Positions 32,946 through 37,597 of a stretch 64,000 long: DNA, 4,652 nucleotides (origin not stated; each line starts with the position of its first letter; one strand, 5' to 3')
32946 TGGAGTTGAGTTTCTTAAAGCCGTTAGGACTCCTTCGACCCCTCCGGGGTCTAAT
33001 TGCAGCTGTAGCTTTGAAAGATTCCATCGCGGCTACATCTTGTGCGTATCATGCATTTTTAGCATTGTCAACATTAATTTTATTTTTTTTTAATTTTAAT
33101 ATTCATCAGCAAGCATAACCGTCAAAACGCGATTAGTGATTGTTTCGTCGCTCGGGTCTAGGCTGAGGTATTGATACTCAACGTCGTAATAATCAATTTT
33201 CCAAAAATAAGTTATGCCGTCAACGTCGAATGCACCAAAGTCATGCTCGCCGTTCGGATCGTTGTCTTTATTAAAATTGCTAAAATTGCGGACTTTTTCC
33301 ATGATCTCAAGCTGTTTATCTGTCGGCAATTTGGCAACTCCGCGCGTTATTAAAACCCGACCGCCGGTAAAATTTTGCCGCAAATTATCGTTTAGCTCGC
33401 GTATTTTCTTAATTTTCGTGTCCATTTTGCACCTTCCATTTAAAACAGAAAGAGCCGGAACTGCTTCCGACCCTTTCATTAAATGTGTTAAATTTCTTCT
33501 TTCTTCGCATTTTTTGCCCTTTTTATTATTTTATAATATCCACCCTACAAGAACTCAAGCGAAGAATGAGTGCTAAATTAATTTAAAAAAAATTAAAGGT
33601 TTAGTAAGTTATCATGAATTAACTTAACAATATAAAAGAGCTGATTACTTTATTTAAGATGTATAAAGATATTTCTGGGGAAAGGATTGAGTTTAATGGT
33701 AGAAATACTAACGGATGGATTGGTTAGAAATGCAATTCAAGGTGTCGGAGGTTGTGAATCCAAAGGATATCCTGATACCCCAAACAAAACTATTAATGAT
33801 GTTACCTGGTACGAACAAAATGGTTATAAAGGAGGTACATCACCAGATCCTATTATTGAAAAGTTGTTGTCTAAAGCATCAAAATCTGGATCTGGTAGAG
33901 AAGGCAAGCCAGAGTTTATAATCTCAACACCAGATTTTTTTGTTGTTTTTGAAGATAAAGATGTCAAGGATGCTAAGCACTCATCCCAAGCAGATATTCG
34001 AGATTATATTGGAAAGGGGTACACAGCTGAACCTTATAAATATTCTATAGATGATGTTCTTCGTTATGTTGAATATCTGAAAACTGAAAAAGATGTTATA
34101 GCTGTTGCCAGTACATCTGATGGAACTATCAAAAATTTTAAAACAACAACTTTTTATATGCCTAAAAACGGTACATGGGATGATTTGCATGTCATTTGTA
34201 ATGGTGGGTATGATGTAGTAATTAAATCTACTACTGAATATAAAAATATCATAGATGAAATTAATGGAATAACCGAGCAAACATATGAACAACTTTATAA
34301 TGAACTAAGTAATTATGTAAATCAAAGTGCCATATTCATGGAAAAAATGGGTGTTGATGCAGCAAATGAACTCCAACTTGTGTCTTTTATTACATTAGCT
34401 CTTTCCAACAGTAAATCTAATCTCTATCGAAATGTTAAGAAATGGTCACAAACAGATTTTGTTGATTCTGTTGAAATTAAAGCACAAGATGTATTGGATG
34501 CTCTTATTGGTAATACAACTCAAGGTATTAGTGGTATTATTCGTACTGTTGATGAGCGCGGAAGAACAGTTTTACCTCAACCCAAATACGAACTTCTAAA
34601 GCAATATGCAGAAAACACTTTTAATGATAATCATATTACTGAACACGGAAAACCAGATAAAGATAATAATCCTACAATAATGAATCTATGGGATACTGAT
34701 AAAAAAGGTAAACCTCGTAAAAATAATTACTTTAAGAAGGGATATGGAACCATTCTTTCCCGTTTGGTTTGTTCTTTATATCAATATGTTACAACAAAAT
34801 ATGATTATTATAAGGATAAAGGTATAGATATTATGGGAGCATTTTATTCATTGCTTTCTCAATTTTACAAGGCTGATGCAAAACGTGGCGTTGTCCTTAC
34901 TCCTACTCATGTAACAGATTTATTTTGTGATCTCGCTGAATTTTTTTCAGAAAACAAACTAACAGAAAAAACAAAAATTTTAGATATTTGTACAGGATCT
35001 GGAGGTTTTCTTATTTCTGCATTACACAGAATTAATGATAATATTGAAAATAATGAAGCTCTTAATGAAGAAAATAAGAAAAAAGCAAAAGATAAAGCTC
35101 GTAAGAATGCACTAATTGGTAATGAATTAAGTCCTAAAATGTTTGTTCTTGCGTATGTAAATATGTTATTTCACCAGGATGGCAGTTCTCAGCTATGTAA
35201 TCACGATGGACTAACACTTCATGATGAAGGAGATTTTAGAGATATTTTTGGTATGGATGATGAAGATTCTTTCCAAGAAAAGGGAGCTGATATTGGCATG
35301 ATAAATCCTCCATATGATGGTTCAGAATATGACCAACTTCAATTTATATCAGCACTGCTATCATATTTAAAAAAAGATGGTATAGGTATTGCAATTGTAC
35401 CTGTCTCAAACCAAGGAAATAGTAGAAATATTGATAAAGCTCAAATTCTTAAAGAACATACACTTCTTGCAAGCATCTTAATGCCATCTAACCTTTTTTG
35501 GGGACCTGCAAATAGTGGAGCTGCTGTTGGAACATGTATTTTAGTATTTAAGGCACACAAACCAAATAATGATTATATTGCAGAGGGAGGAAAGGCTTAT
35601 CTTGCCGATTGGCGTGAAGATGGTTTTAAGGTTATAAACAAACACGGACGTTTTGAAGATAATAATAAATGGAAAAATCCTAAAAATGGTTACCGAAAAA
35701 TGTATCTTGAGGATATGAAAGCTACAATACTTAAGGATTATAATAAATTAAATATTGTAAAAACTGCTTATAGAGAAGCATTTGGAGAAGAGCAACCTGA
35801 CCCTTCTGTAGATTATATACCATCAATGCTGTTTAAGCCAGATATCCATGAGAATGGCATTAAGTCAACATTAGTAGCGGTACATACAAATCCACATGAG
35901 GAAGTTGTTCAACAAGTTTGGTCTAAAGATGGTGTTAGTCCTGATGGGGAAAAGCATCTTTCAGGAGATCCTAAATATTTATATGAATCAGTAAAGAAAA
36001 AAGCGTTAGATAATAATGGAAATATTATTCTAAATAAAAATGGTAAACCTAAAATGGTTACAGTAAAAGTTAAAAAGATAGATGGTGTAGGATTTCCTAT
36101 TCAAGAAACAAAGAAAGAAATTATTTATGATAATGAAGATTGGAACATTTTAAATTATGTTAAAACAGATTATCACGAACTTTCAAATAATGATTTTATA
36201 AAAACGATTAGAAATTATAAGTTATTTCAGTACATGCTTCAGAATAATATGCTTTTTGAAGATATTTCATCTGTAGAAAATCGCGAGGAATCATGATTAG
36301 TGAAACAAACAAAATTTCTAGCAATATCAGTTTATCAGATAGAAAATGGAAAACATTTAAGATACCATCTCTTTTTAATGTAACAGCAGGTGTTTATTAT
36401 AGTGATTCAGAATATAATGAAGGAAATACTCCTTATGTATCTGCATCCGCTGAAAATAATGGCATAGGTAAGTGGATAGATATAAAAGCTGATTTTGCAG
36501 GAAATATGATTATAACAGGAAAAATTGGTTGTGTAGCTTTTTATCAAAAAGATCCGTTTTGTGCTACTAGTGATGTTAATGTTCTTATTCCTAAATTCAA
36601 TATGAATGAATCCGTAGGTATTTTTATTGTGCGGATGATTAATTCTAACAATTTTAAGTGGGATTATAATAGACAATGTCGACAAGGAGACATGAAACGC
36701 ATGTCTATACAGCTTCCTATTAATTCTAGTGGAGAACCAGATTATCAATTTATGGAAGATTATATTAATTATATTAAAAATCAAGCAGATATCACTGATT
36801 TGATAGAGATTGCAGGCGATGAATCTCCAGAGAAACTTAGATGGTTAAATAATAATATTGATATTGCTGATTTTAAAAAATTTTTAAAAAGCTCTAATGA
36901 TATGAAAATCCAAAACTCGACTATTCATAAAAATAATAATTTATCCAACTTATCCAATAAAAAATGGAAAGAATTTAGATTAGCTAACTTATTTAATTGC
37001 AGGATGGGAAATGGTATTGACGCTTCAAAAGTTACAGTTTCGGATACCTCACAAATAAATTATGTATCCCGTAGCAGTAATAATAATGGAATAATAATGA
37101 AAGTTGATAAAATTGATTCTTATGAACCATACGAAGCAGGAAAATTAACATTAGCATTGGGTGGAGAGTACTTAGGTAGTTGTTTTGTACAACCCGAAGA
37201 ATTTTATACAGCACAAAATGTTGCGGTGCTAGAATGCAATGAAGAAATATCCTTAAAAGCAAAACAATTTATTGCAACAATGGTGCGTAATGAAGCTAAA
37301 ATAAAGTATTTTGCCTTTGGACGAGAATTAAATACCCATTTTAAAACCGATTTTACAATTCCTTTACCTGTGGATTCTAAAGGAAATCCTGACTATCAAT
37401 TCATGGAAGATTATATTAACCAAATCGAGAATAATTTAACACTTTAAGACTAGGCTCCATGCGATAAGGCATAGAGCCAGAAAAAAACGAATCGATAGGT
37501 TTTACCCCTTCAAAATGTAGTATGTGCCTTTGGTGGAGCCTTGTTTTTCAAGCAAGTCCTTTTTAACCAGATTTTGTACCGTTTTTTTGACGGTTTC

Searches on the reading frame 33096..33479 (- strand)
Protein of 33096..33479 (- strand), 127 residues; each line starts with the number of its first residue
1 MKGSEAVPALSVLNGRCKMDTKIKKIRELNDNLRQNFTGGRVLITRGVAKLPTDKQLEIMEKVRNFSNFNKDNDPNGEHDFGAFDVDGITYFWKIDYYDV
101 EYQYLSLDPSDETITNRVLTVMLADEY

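Call 3: search_protein_families(library=pfam, proteins=[window:33096-33479:-], max_evalue=0.01)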
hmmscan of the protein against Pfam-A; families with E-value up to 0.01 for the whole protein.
window:33096-33479:- (127 aa): 1 family
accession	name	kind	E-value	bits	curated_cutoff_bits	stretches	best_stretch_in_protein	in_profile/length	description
PF12599.13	DUF3768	-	5.6e-33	113.2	25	1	44-126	1-83/83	Protein of unknown function (DUF3768)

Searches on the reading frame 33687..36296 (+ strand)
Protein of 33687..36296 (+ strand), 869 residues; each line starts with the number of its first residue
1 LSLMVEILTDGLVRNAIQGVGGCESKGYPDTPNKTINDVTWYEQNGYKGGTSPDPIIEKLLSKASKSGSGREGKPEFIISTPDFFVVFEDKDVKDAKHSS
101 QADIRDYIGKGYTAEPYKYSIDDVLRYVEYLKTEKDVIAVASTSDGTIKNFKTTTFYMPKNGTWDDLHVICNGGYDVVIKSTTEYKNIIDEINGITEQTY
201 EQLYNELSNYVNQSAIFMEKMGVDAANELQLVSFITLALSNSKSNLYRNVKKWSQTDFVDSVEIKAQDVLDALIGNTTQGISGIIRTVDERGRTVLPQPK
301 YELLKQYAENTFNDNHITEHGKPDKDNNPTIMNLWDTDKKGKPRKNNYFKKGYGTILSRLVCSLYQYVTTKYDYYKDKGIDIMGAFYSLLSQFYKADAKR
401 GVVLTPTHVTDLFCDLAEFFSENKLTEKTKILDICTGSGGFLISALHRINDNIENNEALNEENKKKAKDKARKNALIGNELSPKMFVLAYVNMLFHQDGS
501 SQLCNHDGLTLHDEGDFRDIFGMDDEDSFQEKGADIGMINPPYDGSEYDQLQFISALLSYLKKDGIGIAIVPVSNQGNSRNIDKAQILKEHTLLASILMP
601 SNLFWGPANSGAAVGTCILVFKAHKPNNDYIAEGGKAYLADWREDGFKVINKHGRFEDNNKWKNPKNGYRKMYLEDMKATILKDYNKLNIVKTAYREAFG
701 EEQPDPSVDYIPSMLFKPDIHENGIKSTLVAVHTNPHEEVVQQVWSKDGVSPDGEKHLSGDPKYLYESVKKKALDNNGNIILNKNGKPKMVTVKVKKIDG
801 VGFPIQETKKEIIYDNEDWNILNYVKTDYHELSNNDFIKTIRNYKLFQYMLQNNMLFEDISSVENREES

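Call 3: search_protein_families(library=pfam, proteins=[window:33687-36296:+], max_evalue=0.01)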
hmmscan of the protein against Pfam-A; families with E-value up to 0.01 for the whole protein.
window:33687-36296:+ (869 aa): 1 family
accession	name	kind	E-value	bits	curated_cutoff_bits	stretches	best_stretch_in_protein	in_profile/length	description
PF02384.22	N6_Mtase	-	2.3e-19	70.3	20.4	1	380-657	3-261/311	N-6 DNA Methylase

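Call 4: search_protein_families(library=padloc, proteins=[window:33687-36296:+], max_evalue=0.01)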
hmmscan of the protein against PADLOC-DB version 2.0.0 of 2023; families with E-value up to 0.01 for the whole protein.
window:33687-36296:+ (869 aa): 14 families
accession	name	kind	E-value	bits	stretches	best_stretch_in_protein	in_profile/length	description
PDLC03608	REase_MTase_IIG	-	4.5e-38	129.2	2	323-677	238-559/614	Type IIG restriction enzyme-methyltransferase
PDLC03616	REase_MTase_IIG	-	7.9e-38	128.3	1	356-671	345-639/721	Type IIG restriction enzyme-methyltransferase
PDLC03602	REase_MTase_IIG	-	4.8e-26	89.5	1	378-654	301-550/637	Type IIG restriction enzyme-methyltransferase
PDLC03619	REase_MTase_IIG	-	2.6e-25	87.4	2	485-676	1-198/274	Type IIG restriction enzyme-methyltransferase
PDLC03021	MTase_I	-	2.1e-21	74.3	1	371-659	134-406/491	Type I methyltransferase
PDLC04134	mad2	-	1.5e-14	51.7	1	380-651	251-468/492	mads_2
PDLC03026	MTase_I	-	9.1e-12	42.8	1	381-644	121-374/487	Type I methyltransferase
PDLC03031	MTase_I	-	5.7e-11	39.4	1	381-510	163-273/834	Type I methyltransferase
PDLC03023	MTase_I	-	5.1e-08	29.7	1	381-502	303-433/716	Type I methyltransferase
PDLC03024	MTase_I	-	2e-07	27.8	1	429-497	325-393/628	Type I methyltransferase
PDLC03025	MTase_I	-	2.5e-07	27.8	1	366-550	127-285/569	Type I methyltransferase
PDLC03018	MTase_I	-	2.2e-06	24.4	1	385-468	293-365/749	Type I methyltransferase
PDLC03313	MTase_II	-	8.8e-05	19.2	1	396-457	18-78/563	Type II methyltransferase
PDLC03348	MTase_II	-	0.00054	16.6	0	375-498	196-314/727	Type II methyltransferase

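Call 5: search_protein_families(library=ncbifam, proteins=[window:33687-36296:+], max_evalue=0.01)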
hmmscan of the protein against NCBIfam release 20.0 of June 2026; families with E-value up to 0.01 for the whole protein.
window:33687-36296:+ (869 aa): 2 families
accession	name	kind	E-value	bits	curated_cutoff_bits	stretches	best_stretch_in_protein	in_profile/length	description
NF047738.1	antiphage_MADS2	equivalog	1.8e-12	46.4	720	1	370-544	282-453/654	methylation-associated defense system DNA methyltransferase MAD2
TIGR03534.1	RF_mod_PrmC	equivalog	0.00089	18.8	199.1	1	421-477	82-134/253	peptide chain release factor N(5)-glutamine methyltransferase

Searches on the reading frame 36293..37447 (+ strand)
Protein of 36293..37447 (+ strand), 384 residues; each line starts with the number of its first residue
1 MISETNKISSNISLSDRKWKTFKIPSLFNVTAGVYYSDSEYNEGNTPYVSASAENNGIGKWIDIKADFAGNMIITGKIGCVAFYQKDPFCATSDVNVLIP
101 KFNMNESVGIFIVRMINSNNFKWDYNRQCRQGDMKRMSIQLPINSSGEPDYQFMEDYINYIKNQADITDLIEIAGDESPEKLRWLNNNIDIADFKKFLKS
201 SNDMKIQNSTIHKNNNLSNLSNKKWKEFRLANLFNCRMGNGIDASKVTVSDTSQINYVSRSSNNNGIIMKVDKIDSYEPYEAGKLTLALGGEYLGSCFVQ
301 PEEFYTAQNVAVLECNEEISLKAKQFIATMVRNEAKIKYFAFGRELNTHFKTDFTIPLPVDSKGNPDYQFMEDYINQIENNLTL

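Call 3: search_protein_families(library=pfam, proteins=[window:36293-37447:+], max_evalue=0.01)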
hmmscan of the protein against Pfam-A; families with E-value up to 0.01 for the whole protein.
window:36293-37447:+ (384 aa): 1 family
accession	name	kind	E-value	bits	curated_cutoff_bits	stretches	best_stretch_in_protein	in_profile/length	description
PF01420.25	Methylase_S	-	1.8e-25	90.6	22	2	18-171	3-166/168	Type I restriction modification DNA specificity domain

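Call 4: search_protein_families(library=padloc, proteins=[window:36293-37447:+], max_evalue=0.01)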
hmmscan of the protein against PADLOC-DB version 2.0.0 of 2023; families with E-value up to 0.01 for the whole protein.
window:36293-37447:+ (384 aa): 5 families
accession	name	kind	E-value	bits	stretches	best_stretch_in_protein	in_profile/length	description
PDLC03591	Specificity_II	-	1.2e-31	108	2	6-164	168-330/341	Type II specificity subunit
PDLC03594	Specificity_II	-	8.5e-27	92.1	2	230-354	4-125/322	Type II specificity subunit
PDLC03593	Specificity_II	-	1.1e-14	52.1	1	14-329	8-312/405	Type II specificity subunit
PDLC03156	Specificity_I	-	0.002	15.6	0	224-347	214-346/413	Type I specificity subunit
PDLC03096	Specificity_I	-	0.0085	12.8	0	195-333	63-197/658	Type I specificity subunit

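Call 5: search_protein_families(library=ncbifam, proteins=[window:36293-37447:+], max_evalue=0.01)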
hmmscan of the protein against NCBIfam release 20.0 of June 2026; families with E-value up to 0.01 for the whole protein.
window:36293-37447:+ (384 aa): 0 families
